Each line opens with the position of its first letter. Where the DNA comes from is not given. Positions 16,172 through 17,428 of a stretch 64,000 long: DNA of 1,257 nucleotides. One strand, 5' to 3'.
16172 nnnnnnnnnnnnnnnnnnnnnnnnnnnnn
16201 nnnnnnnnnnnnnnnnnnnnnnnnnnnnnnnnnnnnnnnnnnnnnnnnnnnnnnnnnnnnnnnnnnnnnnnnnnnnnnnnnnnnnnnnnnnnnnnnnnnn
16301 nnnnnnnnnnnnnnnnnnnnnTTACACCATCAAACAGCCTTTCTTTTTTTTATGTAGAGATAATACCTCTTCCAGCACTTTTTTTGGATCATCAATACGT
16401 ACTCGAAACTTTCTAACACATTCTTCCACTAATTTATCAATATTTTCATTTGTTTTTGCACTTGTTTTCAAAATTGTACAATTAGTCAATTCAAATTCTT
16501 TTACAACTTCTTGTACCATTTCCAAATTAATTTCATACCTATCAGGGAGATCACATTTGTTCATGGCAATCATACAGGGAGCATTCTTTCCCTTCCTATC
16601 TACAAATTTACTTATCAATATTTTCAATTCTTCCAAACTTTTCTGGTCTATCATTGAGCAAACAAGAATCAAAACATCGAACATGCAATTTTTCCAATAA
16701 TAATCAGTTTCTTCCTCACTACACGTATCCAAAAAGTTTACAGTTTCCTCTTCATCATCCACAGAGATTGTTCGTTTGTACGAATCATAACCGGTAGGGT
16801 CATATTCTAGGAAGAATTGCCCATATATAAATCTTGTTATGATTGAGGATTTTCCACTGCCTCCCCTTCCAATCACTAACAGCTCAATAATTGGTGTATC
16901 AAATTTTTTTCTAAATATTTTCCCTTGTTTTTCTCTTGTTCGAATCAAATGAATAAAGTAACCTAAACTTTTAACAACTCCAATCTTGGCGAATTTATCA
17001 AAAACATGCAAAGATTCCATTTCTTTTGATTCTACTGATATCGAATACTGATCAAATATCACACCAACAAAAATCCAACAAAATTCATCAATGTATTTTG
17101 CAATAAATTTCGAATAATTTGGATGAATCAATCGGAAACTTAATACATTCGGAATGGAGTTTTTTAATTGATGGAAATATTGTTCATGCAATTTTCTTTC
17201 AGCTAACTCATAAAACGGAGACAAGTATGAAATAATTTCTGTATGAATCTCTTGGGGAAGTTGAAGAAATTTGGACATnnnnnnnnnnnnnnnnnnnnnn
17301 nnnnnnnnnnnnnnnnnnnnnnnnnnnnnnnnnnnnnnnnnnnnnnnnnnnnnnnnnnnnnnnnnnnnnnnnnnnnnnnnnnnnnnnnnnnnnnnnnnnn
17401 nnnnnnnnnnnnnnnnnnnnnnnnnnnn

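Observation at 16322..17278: F-box fused to a Ras-like GTPase with a disabled switch II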

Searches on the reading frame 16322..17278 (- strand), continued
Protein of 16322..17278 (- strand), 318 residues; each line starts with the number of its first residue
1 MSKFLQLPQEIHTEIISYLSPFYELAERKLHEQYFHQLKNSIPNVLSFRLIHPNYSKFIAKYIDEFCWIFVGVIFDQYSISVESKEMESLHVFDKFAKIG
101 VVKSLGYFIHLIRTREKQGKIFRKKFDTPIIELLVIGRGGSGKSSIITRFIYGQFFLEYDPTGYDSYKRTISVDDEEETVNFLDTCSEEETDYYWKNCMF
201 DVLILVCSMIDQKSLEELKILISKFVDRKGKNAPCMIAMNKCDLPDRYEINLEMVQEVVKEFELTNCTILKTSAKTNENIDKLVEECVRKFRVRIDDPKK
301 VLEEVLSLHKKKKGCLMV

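Call 66: find_related_loci(query=window:16322-17278:-, collection=metagenome_contigs, flank=2000)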
Query window:16322-17278:- (318 aa) in metagenome_contigs; peptide patterns used: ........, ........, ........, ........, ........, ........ (x = any residue, [..] = any of these).
157 stretches matched a pattern; 1 encode a relative of the query (tblastn E <= 1e-3); 1 distinct loci.
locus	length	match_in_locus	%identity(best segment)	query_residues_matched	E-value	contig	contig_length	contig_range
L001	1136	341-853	28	132-291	2e-12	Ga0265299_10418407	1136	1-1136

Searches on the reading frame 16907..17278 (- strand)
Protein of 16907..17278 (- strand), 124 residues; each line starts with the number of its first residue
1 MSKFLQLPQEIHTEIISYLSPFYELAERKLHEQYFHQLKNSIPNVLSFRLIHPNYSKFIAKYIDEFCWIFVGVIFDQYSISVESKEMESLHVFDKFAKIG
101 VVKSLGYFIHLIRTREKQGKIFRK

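Call 23: search_solved_structures(query=A2, max_evalue=10, show_alignments=4)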
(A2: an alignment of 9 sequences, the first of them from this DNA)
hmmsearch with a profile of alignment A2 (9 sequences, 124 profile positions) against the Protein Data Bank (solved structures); distinct sequences matched with E-value up to 10: 5.
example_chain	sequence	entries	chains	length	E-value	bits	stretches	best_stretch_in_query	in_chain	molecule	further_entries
7q83_B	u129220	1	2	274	0.43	14.3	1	30-85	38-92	Protein SSO2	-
6vcd_B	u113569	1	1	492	0.46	14.2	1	6-47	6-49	F-box/LRR-repeat protein 5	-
5m4y_A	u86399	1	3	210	0.58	13.9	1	32-84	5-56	Protein SSO2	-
5lg4_A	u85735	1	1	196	0.61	13.8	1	32-85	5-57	Protein SSO2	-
5k35_A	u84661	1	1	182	0.64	13.8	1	1-87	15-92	Ankyrin-repeat protein B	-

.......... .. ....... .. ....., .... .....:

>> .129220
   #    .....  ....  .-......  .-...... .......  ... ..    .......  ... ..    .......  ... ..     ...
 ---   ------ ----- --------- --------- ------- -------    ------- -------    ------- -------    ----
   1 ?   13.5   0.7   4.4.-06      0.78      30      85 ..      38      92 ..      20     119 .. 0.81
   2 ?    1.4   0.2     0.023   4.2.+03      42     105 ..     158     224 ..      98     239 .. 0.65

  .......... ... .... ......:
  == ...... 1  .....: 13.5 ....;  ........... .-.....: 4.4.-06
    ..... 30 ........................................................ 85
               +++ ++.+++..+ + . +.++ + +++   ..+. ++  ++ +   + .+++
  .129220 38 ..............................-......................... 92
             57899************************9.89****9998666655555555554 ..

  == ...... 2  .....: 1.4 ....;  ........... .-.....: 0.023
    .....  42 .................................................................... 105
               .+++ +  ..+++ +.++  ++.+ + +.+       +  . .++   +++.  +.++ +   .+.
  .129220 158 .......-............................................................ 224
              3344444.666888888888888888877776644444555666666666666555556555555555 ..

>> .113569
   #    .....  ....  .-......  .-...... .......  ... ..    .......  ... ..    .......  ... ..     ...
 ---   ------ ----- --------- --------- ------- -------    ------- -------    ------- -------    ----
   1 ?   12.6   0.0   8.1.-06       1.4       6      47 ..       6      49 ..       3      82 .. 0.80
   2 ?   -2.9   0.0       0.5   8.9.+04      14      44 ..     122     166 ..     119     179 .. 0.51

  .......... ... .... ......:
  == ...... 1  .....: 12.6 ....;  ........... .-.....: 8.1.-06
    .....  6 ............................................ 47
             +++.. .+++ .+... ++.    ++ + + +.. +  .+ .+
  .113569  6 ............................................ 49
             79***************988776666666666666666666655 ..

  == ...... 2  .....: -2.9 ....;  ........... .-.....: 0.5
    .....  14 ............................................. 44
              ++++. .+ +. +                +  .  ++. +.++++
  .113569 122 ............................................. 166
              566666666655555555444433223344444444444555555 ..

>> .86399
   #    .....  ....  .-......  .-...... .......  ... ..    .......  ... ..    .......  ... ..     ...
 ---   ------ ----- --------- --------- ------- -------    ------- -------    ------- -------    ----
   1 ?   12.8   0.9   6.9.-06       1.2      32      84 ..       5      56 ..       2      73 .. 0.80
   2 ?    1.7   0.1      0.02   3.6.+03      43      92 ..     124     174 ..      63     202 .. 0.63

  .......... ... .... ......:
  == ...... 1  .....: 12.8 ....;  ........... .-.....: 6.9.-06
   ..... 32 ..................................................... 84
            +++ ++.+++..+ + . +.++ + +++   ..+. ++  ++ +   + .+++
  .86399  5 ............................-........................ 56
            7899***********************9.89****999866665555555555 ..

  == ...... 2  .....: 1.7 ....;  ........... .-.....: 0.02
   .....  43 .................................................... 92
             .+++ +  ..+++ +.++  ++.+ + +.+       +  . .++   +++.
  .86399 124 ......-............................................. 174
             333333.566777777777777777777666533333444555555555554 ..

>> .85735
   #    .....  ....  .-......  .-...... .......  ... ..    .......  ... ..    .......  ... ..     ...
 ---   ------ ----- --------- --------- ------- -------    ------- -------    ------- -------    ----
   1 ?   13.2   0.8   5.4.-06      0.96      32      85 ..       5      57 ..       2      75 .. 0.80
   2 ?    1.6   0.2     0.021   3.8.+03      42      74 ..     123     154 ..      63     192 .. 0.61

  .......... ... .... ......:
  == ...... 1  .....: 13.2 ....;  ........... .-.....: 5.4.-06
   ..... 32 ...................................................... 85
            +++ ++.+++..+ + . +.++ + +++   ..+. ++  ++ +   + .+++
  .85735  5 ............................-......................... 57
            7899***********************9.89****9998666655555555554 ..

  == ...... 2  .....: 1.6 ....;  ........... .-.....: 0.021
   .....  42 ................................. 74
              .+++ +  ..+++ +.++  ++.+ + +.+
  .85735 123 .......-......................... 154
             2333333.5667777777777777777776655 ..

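Call 24: find_homologous_proteins(query=A2, max_evalue=10)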
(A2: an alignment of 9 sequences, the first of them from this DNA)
Query A2 (9 sequences): 696 candidates shared short words with the query, none scored E <= 10.

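Call 53: predict_structure(alignment_id=A2)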
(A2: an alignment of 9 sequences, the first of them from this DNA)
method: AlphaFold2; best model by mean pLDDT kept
length: 124 residues; sequences in the alignment: 9
mean_pLDDT: 62.4   pTM: 0.43
mean pLDDT of the five models: 62.4, 58.6, 58.2, 54.3, 52.7
residues with pLDDT >= 90: 0; 70-90: 34; 50-70: 72; < 50: 18
segments of 3 or more residues with pLDDT < 50: 27-29, 81-91
pLDDT, mean of each block of 10 residues (from residue 1): 65 68 51 64 71 66 70 62 43 53 67 72 53
secondary structure, 60 per line:
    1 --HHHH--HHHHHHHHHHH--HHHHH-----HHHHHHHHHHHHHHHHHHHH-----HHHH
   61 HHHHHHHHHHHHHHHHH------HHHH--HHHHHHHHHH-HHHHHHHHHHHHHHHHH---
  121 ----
elements in order: H3-6 H9-19 H22-26 H32-51 H57-77 H84-87 H90-99 H101-117

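Call 55: fold_search(model_id=the predicted structure, library=pdb)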
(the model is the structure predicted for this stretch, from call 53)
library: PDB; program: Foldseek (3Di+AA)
matches with E <= 10: 27; with E <= 0.001: 0
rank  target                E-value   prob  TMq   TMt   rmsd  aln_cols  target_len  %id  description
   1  3ez0_D                2.8e+00  0.05  0.22  0.15  12.5       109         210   16  Crystal structure of protein of unknown function with ferritin-like fold (YP_832262.1) from Arthrobacter sp. FB24 at 2 (released 2008-11-25)
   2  8e12_B                3.3e+00  0.18  0.44  0.36   9.7       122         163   10  Homotrimeric variant of tcTRP9, BGL14 (released 2023-04-12)
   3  3ez0_B                4.3e+00  0.04  0.21  0.14  13.2       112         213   17  Crystal structure of protein of unknown function with ferritin-like fold (YP_832262.1) from Arthrobacter sp. FB24 at 2 (released 2008-11-25)
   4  6zpp                  4.9e+00  0.04  0.21  0.17  16.9       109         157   12  g7941: a virulence factor from Drechmaria coniospora (released 2022-01-19)
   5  8ebs_C                5.5e+00  0.06  0.26  0.12  14.1        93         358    9  Initial DNA-lesion (Cy5) binding by XPC and TFIIH (released 2023-04-19)
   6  8e0m_G                5.8e+00  0.05  0.28  0.24  12.1       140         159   15  Homotrimeric variant of tcTRP9, BGL15 (released 2023-04-12)
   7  8e0m_L                6.1e+00  0.08  0.37  0.30  11.2       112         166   12  Homotrimeric variant of tcTRP9, BGL15 (released 2023-04-12)
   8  8e0m_K                6.5e+00  0.13  0.45  0.34   6.6       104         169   10  Homotrimeric variant of tcTRP9, BGL15 (released 2023-04-12)
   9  3dai                  6.5e+00  0.06  0.27  0.26  11.7        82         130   12  Crystal structure of the bromodomain of the human ATAD2 (released 2008-09-09)
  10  6e9z_A                6.5e+00  0.05  0.27  0.16  10.5       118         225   11  DHF119 filament (released 2018-11-21)
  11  8u1z_A                6.5e+00  0.04  0.25  0.25   8.9       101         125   16  Crystal structure of the Fis1 cytosolic domain bound to a peptide inhibitor (released 2024-09-04)
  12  9ftj_A                6.8e+00  0.06  0.34  0.16  14.3       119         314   15  Closed and disordered conformation of the pentameric ligand-gated ion channel, DeCLIC at pH 5 with 10mM EDTA (released 2024-09-11)
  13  3sjr_D                6.8e+00  0.04  0.26  0.21  14.0       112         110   13  Crystal structure of conserved unkown function protein CV_1783 from Chromobacterium violaceum ATCC 12472 (released 2011-07-06)
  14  6g2j_K                6.8e+00  0.03  0.20  0.25  15.6        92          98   14  Mouse mitochondrial complex I in the active state (released 2018-06-06)
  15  6e9v_A                7.6e+00  0.04  0.27  0.19   7.6        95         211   16  DHF79 filament (released 2018-11-21)
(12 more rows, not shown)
